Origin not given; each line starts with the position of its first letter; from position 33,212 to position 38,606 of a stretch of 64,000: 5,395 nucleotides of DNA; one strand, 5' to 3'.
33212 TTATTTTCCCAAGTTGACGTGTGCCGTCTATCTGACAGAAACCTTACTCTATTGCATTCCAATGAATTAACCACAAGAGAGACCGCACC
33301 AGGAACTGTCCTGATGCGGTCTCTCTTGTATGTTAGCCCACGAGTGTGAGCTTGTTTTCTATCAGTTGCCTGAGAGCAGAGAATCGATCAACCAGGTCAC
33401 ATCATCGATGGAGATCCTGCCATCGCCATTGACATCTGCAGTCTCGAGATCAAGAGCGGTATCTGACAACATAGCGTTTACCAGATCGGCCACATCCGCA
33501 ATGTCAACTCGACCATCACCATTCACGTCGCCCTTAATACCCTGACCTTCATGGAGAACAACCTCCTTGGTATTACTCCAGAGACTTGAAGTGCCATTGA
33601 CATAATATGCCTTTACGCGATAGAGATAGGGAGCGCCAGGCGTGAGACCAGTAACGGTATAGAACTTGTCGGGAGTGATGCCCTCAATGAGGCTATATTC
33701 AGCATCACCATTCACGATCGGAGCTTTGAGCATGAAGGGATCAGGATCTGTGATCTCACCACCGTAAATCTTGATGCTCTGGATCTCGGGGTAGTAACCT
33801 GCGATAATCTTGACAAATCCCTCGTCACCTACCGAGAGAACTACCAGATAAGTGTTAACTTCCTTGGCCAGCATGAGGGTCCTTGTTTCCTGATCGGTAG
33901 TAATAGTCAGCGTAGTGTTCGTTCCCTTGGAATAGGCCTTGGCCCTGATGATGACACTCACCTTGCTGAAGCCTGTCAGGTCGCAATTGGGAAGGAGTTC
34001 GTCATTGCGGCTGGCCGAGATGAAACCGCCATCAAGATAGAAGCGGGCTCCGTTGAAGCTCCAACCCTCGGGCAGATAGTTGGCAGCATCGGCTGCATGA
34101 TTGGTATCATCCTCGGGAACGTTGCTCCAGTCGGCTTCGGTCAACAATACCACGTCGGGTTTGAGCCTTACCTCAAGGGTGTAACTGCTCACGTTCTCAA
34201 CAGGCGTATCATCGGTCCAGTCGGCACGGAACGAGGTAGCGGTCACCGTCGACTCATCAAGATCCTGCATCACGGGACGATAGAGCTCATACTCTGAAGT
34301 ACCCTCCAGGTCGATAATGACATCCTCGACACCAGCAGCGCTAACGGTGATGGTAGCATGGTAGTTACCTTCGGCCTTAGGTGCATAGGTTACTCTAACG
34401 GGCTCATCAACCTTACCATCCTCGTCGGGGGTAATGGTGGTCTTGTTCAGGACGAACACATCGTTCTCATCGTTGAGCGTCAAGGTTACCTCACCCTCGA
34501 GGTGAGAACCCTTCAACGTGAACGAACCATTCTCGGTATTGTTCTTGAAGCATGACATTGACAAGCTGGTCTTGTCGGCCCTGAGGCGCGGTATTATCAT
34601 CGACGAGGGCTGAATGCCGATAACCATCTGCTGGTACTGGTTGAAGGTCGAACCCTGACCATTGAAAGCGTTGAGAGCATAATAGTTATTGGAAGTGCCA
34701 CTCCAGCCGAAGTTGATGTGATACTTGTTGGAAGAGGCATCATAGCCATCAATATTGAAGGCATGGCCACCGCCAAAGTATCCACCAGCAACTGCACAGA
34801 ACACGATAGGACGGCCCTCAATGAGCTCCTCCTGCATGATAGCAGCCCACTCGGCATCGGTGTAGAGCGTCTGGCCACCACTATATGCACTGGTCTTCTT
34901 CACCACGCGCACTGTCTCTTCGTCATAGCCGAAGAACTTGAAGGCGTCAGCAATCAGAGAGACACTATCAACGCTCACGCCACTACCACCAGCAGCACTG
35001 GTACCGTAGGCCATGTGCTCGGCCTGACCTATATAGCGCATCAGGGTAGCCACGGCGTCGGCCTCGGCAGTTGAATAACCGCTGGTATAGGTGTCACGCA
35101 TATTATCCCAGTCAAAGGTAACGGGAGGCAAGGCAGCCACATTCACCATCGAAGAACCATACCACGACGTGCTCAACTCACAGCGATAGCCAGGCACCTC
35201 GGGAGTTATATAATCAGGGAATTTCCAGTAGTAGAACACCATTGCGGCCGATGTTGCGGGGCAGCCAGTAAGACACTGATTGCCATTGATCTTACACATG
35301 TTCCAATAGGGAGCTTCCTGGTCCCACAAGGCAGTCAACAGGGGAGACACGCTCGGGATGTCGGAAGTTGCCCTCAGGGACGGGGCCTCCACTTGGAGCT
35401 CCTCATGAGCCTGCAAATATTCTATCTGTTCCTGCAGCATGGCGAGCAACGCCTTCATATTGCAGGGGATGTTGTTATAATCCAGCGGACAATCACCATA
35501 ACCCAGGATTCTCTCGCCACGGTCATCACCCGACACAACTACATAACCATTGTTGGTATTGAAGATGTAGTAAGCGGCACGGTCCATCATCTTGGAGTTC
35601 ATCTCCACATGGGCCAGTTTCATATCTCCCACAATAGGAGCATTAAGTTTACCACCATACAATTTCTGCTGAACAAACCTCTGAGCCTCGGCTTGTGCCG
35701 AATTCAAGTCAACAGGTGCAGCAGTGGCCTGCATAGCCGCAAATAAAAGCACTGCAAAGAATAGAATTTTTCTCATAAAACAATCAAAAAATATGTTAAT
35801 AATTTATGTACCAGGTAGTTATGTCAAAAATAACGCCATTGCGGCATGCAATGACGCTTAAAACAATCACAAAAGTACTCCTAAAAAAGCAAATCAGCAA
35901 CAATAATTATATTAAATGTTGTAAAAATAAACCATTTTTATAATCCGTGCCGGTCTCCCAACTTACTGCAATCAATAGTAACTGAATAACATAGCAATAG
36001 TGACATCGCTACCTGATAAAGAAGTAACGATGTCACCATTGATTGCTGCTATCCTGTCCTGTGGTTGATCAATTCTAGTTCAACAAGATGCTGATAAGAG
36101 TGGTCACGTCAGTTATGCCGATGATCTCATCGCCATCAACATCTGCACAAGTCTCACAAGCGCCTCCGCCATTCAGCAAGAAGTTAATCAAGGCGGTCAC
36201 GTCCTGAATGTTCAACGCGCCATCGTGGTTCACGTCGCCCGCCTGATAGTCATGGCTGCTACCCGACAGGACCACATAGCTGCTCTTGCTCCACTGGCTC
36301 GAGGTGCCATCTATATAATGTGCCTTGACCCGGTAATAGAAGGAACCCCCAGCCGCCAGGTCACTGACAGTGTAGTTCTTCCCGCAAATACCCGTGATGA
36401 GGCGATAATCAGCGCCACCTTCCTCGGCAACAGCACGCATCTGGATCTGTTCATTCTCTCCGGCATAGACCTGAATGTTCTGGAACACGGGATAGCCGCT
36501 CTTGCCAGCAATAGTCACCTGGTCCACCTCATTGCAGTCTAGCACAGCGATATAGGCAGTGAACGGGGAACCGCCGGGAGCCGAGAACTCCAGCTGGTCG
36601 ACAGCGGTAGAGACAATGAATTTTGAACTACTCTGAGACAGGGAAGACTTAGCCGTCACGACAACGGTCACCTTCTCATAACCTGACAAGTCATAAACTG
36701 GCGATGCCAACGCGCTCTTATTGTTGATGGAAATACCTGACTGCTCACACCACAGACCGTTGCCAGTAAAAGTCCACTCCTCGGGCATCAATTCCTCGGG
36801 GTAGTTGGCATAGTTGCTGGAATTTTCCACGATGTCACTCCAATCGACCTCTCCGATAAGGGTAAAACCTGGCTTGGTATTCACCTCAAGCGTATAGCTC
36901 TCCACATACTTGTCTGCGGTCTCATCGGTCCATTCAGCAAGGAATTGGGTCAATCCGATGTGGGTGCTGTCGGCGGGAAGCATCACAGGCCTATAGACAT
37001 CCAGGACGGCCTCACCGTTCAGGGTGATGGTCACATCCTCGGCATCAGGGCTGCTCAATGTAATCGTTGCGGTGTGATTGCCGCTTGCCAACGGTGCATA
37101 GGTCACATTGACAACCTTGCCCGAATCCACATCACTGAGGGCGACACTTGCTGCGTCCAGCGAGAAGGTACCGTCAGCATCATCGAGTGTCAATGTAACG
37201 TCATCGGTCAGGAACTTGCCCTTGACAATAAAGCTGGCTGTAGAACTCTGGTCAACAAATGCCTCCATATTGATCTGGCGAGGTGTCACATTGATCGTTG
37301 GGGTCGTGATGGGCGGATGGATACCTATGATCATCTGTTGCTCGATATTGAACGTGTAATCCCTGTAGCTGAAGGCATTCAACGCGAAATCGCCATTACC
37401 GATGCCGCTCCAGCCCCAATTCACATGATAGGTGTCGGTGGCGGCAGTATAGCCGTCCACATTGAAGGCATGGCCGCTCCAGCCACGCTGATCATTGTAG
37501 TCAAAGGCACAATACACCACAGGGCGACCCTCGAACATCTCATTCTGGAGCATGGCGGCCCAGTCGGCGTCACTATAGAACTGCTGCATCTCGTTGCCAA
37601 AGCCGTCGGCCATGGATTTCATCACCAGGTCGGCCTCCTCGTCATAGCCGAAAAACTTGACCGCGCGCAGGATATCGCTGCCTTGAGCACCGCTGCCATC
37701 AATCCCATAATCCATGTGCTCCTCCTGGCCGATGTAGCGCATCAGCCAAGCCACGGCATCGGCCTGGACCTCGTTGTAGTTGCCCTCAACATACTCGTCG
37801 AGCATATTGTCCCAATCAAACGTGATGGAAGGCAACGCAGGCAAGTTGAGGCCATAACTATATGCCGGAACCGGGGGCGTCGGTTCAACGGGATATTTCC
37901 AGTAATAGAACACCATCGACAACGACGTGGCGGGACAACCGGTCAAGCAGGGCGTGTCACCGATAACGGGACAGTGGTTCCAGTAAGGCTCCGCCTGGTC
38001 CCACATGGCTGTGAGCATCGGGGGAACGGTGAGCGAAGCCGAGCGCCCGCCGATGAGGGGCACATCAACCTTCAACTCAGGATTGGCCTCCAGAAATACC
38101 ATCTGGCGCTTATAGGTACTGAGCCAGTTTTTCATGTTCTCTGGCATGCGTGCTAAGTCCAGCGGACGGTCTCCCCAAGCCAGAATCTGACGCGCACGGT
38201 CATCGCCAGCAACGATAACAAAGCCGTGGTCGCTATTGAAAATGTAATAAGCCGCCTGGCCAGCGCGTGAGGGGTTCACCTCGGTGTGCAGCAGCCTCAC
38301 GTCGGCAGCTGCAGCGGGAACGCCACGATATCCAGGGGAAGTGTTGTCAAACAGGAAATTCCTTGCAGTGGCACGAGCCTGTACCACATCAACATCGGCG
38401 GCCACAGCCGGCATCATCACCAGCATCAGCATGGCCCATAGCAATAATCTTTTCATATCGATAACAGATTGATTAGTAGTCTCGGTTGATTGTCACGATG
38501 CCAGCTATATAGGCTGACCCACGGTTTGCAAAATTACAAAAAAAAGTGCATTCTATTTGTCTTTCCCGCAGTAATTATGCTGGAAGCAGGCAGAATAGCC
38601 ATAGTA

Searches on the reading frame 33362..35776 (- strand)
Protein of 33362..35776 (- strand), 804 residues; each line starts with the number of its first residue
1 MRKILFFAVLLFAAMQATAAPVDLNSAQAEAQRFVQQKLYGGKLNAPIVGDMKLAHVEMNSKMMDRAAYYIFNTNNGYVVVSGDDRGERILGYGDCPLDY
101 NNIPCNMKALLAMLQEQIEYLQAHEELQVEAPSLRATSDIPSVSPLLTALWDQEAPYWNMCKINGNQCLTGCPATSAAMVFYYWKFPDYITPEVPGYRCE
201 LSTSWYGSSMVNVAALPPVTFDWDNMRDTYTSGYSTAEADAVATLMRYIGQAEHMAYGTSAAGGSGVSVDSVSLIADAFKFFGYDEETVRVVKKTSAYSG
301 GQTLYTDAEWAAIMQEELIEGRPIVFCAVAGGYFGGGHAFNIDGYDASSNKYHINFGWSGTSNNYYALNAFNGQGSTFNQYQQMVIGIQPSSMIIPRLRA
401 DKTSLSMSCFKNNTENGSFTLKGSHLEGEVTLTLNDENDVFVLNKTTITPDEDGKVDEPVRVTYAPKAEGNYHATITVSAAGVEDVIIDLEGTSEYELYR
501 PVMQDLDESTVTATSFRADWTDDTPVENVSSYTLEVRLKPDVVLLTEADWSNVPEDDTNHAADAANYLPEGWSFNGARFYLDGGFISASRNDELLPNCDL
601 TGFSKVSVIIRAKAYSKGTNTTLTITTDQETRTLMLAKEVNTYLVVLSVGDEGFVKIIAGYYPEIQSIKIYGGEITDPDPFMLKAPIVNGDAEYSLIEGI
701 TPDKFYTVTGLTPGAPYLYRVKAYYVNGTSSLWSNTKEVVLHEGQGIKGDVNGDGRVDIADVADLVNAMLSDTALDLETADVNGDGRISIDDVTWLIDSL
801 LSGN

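Call 4: search_protein_families(library=pfam, proteins=[window:33362-35776:-], max_evalue=0.01)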
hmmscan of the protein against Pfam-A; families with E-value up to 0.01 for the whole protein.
window:33362-35776:- (804 aa): 8 families
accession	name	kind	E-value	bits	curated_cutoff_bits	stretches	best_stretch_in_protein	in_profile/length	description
PF01640.23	Peptidase_C10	-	8.9e-44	150.5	26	1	151-366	1-194/194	Peptidase C10 family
PF13734.11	Inhibitor_I69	-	5.7e-17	62.4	25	1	19-118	1-98/98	Spi protease inhibitor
PF00404.24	Dockerin_1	-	3.5e-10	40.4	22.9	1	748-801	1-57/57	Dockerin type I domain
PF00041.27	fn3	-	2.1e-05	25.1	25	1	705-735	50-79/84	Fibronectin type III domain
PF00036.39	EF-hand_1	-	0.0011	18.8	25.4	0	779-793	8-22/29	EF hand domain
PF13529.12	Peptidase_C39_2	-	0.0029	18.6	24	0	302-352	81-137/143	Peptidase_C39 like family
PF24507.1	Ig_CFAP65_4th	-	0.0067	17.2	27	0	457-494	39-76/76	CFAP65, fourth Ig-like domain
PF13499.12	EF-hand_7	-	0.007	17.1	30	0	750-792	12-61/67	EF-hand domain pair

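Call 6: search_protein_families(library=ncbifam, proteins=[window:33362-35776:-], max_evalue=0.01)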
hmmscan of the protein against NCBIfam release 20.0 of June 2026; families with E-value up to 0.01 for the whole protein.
window:33362-35776:- (804 aa): 0 families

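Call 40: find_encoding_contigs(protein=window:33362-35776:-, flank=10000, max_places=4)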
Protein window:33362-35776:- (804 aa): 3 contigs read that carry it; 2 places shown.
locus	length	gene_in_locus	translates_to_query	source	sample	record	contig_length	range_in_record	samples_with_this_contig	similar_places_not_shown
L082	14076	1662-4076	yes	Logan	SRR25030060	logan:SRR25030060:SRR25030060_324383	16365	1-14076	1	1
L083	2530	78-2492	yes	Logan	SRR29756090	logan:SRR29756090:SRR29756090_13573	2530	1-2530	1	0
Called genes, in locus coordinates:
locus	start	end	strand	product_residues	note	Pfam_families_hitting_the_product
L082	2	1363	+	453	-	?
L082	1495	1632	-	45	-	-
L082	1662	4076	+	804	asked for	PF13734:Inhibitor_I69, PF01640:Peptidase_C10, PF13529:Peptidase_C39_2 (faint), PF00041:fn3 (faint), PF00404:Dockerin_1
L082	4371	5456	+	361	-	-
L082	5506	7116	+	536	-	PF01554:MatE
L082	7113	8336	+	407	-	-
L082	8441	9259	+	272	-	PF00106:adh_short, PF01370:Epimerase, PF03807:F420_oxidored (faint), PF08659:KR, PF13460:NAD_binding_10, PF13561:adh_short_C2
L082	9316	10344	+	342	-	PF01757:Acyl_transf_3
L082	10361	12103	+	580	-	PF02776:TPP_enzyme_N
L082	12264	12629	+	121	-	-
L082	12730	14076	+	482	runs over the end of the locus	PF13396:PLDc_N, PF13091:PLDc_2, PF00614:PLDc, PF13091:PLDc_2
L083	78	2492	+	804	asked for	PF13734:Inhibitor_I69, PF01640:Peptidase_C10, PF13529:Peptidase_C39_2 (faint), PF00041:fn3 (faint), PF00404:Dockerin_1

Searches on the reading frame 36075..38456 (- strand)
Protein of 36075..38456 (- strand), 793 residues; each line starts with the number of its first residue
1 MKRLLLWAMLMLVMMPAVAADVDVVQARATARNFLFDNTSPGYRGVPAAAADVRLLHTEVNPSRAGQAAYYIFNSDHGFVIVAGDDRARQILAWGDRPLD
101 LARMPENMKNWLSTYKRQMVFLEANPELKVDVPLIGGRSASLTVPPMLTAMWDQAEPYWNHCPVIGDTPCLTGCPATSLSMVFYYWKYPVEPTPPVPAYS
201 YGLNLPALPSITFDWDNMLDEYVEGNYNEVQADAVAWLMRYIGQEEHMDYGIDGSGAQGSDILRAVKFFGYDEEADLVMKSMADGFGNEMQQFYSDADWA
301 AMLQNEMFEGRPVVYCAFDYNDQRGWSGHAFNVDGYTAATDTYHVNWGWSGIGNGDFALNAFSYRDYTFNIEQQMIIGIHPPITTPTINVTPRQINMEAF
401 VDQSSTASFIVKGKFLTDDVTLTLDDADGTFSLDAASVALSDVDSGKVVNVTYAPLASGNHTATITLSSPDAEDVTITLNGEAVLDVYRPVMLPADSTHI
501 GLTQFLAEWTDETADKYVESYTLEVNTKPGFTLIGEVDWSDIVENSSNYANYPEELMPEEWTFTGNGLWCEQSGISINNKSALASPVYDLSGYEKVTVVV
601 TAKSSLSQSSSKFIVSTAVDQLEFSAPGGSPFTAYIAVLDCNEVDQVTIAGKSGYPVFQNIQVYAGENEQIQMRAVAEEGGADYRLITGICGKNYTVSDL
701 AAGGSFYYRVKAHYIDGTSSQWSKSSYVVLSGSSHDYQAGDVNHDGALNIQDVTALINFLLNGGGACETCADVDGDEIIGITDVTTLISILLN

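Call 4: search_protein_families(library=pfam, proteins=[window:36075-38456:-], max_evalue=0.01)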
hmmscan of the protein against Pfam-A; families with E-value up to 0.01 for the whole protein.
window:36075-38456:- (793 aa): 4 families
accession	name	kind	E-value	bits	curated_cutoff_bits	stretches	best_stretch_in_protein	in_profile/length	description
PF01640.23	Peptidase_C10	-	7.9e-44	150.7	26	1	152-355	1-192/194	Peptidase C10 family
PF13734.11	Inhibitor_I69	-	9.5e-18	64.9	25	1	19-119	1-98/98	Spi protease inhibitor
PF00404.24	Dockerin_1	-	5.9e-07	30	22.9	1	739-792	1-57/57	Dockerin type I domain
PF13529.12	Peptidase_C39_2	-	0.0036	18.3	24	0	280-345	67-139/143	Peptidase_C39 like family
